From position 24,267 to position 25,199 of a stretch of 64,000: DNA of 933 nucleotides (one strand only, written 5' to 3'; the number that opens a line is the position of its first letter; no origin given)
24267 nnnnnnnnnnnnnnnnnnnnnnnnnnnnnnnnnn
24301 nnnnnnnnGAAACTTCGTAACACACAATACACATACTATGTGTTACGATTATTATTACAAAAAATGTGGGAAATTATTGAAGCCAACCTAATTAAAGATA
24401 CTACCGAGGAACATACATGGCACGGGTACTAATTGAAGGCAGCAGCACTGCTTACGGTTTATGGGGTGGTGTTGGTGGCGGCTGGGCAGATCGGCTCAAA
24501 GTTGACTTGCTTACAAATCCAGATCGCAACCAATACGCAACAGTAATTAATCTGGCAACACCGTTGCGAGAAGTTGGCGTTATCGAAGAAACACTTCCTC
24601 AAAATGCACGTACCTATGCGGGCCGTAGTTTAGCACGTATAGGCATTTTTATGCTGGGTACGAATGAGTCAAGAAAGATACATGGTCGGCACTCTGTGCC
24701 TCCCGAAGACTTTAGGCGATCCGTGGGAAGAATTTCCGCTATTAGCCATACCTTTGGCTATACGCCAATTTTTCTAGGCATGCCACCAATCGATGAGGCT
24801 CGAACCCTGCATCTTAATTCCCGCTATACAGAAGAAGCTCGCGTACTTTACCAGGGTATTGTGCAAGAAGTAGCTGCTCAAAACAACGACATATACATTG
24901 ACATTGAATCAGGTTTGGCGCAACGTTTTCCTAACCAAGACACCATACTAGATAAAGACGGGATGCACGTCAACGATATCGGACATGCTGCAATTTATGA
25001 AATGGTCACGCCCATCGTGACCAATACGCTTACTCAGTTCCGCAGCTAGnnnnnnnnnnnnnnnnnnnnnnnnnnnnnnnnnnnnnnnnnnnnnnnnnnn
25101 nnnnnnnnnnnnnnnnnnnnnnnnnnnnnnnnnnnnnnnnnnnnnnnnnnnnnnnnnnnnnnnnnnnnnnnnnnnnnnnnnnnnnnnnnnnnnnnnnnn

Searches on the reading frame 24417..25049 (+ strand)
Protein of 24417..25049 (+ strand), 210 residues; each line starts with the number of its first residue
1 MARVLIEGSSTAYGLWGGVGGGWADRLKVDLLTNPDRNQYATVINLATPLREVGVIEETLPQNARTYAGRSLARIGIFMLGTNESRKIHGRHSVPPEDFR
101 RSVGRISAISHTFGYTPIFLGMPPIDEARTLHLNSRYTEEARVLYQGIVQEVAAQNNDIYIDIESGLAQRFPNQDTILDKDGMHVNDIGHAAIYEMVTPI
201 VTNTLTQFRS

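Call 67: search_protein_families(library=pfam, proteins=[window:24417-25049:+], max_evalue=0.01)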
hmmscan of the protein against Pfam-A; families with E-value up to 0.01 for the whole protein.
window:24417-25049:+ (210 aa): 3 families
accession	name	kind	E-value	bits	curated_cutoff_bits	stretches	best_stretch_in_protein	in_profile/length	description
PF13472.12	Lipase_GDSL_2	-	6e-11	43.6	32.9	1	8-192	3-178/178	GDSL-like Lipase/Acylhydrolase family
PF00657.28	Lipase_GDSL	-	8.3e-05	23.3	23.6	1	8-195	5-206/208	GDSL-like Lipase/Acylhydrolase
PF04311.20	DUF459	-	0.0077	16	27.2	0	63-185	50-182/197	Protein of unknown function (DUF459)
